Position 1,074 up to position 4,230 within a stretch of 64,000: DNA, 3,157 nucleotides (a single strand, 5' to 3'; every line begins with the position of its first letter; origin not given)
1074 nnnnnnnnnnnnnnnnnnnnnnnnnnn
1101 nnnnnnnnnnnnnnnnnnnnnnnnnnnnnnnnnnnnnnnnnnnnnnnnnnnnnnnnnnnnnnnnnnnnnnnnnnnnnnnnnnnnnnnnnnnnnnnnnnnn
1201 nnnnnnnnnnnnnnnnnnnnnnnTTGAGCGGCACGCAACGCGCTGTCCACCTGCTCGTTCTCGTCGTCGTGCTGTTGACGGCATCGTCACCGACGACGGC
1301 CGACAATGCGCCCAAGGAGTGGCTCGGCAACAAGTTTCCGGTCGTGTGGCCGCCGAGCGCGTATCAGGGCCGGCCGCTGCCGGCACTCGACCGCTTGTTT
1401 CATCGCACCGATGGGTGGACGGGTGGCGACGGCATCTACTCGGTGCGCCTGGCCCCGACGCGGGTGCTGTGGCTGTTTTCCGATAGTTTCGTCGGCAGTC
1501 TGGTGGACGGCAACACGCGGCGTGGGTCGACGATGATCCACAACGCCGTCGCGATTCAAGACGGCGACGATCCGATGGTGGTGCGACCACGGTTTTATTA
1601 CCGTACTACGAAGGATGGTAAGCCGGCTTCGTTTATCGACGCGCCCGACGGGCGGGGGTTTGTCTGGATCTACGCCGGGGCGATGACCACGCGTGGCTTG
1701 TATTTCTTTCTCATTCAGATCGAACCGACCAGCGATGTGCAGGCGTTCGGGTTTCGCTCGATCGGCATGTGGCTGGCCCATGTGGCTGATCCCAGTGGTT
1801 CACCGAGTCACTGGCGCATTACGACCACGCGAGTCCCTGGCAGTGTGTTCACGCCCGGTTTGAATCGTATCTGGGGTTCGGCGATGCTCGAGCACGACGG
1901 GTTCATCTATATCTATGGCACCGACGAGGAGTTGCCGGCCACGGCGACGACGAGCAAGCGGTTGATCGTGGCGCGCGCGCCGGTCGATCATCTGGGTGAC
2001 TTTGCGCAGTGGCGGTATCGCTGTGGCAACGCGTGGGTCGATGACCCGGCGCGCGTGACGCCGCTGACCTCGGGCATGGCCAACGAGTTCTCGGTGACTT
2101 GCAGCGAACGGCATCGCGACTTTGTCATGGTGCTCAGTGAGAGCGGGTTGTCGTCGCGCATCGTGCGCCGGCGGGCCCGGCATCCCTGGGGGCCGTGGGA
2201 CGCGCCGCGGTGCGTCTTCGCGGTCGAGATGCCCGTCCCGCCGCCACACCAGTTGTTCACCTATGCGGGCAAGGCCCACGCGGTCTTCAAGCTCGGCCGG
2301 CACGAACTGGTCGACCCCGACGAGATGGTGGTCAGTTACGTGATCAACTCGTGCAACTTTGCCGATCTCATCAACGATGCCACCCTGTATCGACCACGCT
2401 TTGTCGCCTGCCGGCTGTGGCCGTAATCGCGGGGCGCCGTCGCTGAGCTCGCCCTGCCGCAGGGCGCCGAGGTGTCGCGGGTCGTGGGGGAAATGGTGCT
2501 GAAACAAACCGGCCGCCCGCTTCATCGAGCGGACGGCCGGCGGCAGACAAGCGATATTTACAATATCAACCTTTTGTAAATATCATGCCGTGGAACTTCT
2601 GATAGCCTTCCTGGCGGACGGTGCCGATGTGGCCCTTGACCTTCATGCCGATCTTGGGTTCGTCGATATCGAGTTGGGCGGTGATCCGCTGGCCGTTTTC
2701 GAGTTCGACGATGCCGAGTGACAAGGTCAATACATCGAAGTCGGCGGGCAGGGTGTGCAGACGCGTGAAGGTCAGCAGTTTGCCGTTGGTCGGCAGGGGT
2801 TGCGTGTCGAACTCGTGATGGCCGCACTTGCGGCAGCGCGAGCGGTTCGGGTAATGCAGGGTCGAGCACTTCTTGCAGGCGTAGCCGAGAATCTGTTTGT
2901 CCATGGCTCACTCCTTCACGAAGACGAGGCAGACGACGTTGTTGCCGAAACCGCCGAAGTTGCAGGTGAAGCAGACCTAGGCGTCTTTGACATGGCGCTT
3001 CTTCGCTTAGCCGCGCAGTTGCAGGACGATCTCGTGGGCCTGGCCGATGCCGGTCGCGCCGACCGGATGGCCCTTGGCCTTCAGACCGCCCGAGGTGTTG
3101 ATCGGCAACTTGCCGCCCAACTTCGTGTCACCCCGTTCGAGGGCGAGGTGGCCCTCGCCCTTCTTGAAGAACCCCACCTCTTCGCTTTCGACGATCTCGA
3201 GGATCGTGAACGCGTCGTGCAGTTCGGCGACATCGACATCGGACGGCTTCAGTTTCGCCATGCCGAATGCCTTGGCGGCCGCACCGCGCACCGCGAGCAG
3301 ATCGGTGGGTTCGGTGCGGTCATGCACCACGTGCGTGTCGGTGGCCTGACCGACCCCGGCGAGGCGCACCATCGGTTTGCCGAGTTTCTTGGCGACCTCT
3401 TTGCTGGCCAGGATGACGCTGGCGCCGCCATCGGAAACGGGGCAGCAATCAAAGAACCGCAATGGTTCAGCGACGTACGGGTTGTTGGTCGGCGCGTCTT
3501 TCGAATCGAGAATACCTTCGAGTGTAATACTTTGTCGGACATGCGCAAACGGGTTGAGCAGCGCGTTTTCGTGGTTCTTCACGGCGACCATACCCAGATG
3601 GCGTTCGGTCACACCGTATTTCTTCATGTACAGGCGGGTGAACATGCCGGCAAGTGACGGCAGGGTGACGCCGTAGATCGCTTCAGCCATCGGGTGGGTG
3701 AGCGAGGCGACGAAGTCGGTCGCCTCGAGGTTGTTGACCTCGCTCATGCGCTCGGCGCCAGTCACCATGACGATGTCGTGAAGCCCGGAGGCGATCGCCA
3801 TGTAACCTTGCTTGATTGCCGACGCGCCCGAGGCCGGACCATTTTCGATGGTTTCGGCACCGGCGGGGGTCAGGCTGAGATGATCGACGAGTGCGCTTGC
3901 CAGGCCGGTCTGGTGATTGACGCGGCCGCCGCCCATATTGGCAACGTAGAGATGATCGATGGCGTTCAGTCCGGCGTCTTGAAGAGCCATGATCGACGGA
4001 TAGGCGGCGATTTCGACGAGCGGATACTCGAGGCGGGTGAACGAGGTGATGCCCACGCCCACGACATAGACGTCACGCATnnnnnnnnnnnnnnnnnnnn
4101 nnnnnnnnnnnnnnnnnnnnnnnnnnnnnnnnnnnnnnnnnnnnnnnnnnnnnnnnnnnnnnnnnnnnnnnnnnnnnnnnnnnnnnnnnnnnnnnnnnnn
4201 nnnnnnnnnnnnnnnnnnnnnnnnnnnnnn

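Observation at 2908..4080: Thiolase gene with two independent in-frame nonsense codons (TAA 3007-3009, TAG 2977-2979) in the last ~37 codons, within an otherwise intact translationally coupled operon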

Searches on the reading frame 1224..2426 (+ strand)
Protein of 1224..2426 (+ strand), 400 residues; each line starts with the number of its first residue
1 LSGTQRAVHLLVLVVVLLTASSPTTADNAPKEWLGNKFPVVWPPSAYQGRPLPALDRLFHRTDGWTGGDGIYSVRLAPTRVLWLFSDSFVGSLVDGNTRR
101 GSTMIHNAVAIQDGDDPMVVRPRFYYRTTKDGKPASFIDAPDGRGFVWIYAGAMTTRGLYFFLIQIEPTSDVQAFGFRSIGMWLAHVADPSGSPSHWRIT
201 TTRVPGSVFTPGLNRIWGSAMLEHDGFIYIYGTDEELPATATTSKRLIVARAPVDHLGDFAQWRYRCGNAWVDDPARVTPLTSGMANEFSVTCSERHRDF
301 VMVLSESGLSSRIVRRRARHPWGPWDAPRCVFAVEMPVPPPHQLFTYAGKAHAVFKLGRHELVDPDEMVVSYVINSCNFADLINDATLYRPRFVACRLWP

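Call 8: search_protein_families(library=pfam, proteins=[window:1224-2426:+])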
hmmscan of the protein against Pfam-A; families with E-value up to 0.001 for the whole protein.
window:1224-2426:+ (400 aa): 2 families
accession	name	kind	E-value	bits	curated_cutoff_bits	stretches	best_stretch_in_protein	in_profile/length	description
PF13810.12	DUF4185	-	2.7e-16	60.1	39.5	1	195-332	137-271/309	Domain of unknown function (DUF4185)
PF16396.11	DUF5005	-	1.4e-10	41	29.6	1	55-113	63-122/443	Domain of unknown function (DUF5005)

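Call 27: find_encoding_contigs(protein=window:1224-2423:+, flank=10000, max_places=10)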
Protein window:1224-2423:+ (400 aa): 1 contig read that carries it; 1 place shown.
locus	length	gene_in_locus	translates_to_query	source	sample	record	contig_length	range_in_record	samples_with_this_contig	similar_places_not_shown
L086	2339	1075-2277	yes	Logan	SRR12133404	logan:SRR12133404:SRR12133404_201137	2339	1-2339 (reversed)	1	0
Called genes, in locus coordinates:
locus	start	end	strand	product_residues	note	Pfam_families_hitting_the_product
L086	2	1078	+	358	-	?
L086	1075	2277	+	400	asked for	PF16396:DUF5005, PF13810:DUF4185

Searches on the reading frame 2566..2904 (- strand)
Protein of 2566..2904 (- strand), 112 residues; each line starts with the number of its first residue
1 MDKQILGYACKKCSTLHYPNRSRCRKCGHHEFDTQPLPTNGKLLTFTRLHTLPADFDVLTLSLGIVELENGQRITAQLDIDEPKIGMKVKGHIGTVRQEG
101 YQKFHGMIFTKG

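Call 8: search_protein_families(library=pfam, proteins=[window:2566-2904:-])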
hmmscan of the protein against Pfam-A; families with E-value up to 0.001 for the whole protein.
window:2566-2904:- (112 aa): 2 families
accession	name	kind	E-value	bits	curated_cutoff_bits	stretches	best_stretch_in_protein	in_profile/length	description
PF01796.24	OB_ChsH2_C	-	2e-06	28.1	27.1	1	35-90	2-61/65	ChsH2, C-terminal OB-fold domain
PF12172.15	zf-ChsH2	-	1.4e-05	25.2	23.2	1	5-32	9-36/37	ChsH2, rubredoxin-like zinc ribbon domain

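Call 11: find_encoding_contigs(protein=window:2566-2904:-, flank=6000, max_places=8)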
Protein window:2566-2904:- (112 aa): no gene with exactly this product is on record in the collection.

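Call 14: search_protein_families(library=ncbifam, proteins=[window:2566-2904:-], max_evalue=0.01)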
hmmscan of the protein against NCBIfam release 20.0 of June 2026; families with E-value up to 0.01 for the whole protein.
window:2566-2904:- (112 aa): 1 family
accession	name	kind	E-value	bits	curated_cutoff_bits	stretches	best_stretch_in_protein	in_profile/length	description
NF053627.1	BnzsclthlBbsAGT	equivalog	4.4e-11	42.9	250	1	5-98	36-130/145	benzoylsuccinyl-CoA thiolase subunit BbsA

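Call 22: list_cluster_members(proteins=[P0001, window:2566-2904:-, window:4076-4897:-, window:4940-6214:-])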
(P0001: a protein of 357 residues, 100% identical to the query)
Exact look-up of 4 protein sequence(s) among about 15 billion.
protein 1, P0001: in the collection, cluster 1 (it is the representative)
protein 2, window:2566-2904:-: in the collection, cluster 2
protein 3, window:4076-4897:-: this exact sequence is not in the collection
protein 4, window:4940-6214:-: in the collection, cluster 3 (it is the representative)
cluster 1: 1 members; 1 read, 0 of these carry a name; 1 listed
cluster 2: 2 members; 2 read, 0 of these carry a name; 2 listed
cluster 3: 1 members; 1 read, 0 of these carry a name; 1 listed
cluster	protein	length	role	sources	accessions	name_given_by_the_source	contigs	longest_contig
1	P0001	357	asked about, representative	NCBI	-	-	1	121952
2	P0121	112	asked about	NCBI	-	-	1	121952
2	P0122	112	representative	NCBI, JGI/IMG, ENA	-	-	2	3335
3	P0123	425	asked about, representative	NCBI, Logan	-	-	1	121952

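Call 24: find_encoding_contigs(protein=P0122, flank=10000, max_places=10)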
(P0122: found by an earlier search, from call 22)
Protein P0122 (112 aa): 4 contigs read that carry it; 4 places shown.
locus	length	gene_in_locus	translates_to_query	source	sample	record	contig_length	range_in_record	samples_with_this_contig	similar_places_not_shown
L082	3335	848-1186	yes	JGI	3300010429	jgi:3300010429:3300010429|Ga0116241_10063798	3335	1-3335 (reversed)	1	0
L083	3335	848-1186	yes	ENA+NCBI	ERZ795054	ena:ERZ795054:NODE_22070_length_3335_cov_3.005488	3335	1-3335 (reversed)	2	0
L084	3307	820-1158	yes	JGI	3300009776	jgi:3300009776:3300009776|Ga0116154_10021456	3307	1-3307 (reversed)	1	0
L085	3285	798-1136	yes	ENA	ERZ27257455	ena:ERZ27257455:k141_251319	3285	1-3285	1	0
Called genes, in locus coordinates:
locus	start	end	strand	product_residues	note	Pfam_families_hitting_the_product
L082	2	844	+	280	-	?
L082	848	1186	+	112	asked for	PF12172:zf-ChsH2 (weak), PF01796:OB_ChsH2_C (weak)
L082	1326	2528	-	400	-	PF16396:DUF5005, PF13810:DUF4185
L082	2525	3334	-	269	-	?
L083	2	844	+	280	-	?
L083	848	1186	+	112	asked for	PF12172:zf-ChsH2 (weak), PF01796:OB_ChsH2_C (weak)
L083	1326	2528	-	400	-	PF16396:DUF5005, PF13810:DUF4185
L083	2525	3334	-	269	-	?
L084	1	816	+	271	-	?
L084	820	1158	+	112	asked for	PF12172:zf-ChsH2 (weak), PF01796:OB_ChsH2_C (weak)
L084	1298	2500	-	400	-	PF16396:DUF5005, PF13810:DUF4185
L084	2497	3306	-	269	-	?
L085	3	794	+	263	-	?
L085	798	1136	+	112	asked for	PF12172:zf-ChsH2 (weak), PF01796:OB_ChsH2_C (weak)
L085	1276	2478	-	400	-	PF16396:DUF5005, PF13810:DUF4185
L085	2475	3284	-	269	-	?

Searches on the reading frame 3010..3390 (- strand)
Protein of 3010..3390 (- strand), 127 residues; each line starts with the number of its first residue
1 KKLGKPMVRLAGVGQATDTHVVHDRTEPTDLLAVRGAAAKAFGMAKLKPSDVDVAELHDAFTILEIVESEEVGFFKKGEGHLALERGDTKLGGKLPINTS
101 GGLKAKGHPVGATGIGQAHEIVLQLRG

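Call 37: find_encoding_contigs(protein=window:3010-3390:-, flank=3000, max_places=6)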
Protein window:3010-3390:- (127 aa): no gene with exactly this product is on record in the collection.

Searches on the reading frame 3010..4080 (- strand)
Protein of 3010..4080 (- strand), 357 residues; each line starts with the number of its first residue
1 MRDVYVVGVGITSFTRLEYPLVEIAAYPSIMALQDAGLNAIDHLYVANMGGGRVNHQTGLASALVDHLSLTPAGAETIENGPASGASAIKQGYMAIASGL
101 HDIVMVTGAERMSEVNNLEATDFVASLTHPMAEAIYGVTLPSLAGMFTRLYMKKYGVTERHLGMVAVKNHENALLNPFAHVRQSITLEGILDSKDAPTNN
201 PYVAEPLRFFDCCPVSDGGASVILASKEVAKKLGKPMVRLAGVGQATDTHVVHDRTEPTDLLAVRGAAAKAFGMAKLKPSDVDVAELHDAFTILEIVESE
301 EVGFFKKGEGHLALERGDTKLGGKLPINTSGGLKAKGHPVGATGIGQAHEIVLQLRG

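Call 10: find_encoding_contigs(protein=window:3010-4080:-, flank=6000, max_places=8)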
Protein window:3010-4080:- (357 aa): no gene with exactly this product is on record in the collection.

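Call 12: find_related_loci(query=window:3010-4080:-, collection=genome_contigs, flank=6000)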
Query seq(357 aa) (357 aa) in genome_contigs; peptide patterns used: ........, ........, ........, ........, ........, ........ (x = any residue, [..] = any of these).
330 stretches matched a pattern; 254 encode a relative of the query (tblastn E <= 1e-3); the best 80 are kept; 80 distinct loci.
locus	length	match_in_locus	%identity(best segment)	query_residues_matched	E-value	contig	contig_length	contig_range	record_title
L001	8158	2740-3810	84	1-357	0e+0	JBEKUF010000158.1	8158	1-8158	MAG: Verrucomicrobiia bacterium isolate SPRUCE 575 SPRUCE_575_158, whole genome shotgun sequence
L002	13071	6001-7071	84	1-357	0e+0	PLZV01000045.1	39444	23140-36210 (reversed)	MAG: Verrucomicrobia bacterium isolate palsa_1439 73.20120700_P3D.107_contig_9139, whole genome shotgun sequence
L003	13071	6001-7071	83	1-357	0e+0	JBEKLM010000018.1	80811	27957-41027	MAG: Verrucomicrobiia bacterium isolate SPRUCE 370 SPRUCE_370_18, whole genome shotgun sequence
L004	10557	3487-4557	83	1-357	0e+0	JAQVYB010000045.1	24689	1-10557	MAG: Kiritimatiellae bacterium isolate STF2_14 NODE_4705_length_24689_cov_3.165866_Sandtown_F2, whole genome shotgun seq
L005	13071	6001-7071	83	1-357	0e+0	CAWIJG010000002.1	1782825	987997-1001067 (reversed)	MAG: uncultured Verrucomicrobiae bacterium isolate MFD05512.bin.1.230 genome assembly, contig: contig_15775, whole genom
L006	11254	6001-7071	83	1-357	0e+0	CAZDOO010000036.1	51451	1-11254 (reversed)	MAG TPA_asm: uncultured Verrucomicrobiota bacterium isolate SRP220891_co1_482 genome assembly, contig: NODE_1223_length_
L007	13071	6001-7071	83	1-357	0e+0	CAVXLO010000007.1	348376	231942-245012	MAG: uncultured Verrucomicrobiae bacterium isolate MFD02416.bin.2.131 genome assembly, contig: contig_104146, whole geno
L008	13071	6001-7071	83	1-357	0e+0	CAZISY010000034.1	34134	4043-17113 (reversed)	MAG TPA_asm: uncultured Verrucomicrobiota bacterium isolate SRP192927_co3_639 genome assembly, contig: NODE_2359_length_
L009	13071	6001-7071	83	1-357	0e+0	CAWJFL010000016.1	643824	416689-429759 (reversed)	MAG: uncultured Verrucomicrobiae bacterium isolate MFD09222.bin.2.60 genome assembly, contig: contig_67827, whole genome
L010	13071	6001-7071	83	1-357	0e+0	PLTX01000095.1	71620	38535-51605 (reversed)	MAG: Verrucomicrobia bacterium isolate bog_1451 73.20120700_S1D.122_contig_45186, whole genome shotgun sequence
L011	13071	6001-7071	83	1-357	0e+0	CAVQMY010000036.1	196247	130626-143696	MAG: uncultured Verrucomicrobiae bacterium isolate MFD00082.bin.2.52 genome assembly, contig: contig_24031, whole genome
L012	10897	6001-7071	82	1-357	0e+0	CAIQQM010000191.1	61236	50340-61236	MAG: uncultured Verrucomicrobia bacterium isolate AlinenSediments_bin-4991 genome assembly, contig: bin-4991:191/312, wh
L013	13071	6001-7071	82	1-357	0e+0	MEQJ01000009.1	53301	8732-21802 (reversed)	MAG: Bdellovibrionales bacterium RIFOXYD1_FULL_53_11 rifoxyd1_full_scaffold_1100, whole genome shotgun sequence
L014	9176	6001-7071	82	1-357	0e+0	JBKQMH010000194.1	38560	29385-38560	MAG: Verrucomicrobiia bacterium isolate CRr3G3H3I__bin_98 CRr3G3H3I_000000303118, whole genome shotgun sequence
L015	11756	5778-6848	82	1-357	0e+0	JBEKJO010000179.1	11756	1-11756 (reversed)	MAG: Verrucomicrobiota bacterium isolate SPRUCE 325 SPRUCE_325_179, whole genome shotgun sequence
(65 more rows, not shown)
